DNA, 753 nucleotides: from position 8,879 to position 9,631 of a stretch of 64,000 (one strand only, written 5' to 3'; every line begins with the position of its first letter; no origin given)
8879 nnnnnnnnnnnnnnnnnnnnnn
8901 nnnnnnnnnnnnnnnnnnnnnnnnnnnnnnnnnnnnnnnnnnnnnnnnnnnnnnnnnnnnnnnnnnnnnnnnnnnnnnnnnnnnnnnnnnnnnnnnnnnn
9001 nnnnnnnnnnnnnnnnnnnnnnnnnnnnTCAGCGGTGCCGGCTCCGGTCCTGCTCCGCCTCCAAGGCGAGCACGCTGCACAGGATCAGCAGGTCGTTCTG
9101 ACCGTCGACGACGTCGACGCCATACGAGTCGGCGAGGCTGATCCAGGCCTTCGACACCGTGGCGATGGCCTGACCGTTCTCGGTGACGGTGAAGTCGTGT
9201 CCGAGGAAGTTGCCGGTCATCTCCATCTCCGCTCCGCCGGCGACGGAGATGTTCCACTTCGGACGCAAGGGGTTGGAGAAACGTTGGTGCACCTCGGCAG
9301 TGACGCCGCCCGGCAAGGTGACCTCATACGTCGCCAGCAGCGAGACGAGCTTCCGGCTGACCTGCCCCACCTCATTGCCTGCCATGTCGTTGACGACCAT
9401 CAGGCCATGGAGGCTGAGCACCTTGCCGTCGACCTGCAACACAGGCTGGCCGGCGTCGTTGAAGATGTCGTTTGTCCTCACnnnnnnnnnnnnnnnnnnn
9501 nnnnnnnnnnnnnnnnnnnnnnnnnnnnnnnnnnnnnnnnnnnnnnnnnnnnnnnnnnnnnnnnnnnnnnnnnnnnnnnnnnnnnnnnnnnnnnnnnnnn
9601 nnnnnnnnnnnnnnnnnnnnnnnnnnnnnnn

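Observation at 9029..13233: Two-component system hard-wired to a cyclic-nucleotide cyclase: lipoprotein-HK-RR-(REC-cyclase) operon with start/stop overlaps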

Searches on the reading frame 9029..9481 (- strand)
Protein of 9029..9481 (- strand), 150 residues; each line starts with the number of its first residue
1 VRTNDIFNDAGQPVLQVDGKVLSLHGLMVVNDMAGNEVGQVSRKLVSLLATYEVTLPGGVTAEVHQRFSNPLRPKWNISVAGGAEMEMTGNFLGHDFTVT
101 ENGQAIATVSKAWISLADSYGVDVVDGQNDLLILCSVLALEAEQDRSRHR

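Call 3: search_protein_families(library=pfam, proteins=[window:9029-9481:-], max_evalue=0.01)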
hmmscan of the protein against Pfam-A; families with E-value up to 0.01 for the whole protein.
window:9029-9481:- (150 aa): 2 families
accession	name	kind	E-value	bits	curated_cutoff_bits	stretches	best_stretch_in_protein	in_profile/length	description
PF04525.18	LOR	-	1.1e-10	41.9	24.5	1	6-135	32-182/187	LURP-one-related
PF03803.21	Scramblase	-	0.0076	16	25.4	0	28-116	78-180/221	Scramblase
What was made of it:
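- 9029..9518 (-): Neighbouring LOR/DUF567-like gene, frameshifted by an extra A at 9471-9473; not part of the conserved module. Pfam LOR 1e-10 (call 3).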

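Call 73: search_protein_families(library=padloc, proteins=[window:9029-9481:-], max_evalue=0.001)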
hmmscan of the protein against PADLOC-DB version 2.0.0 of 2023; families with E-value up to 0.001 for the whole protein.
window:9029-9481:- (150 aa): 0 families
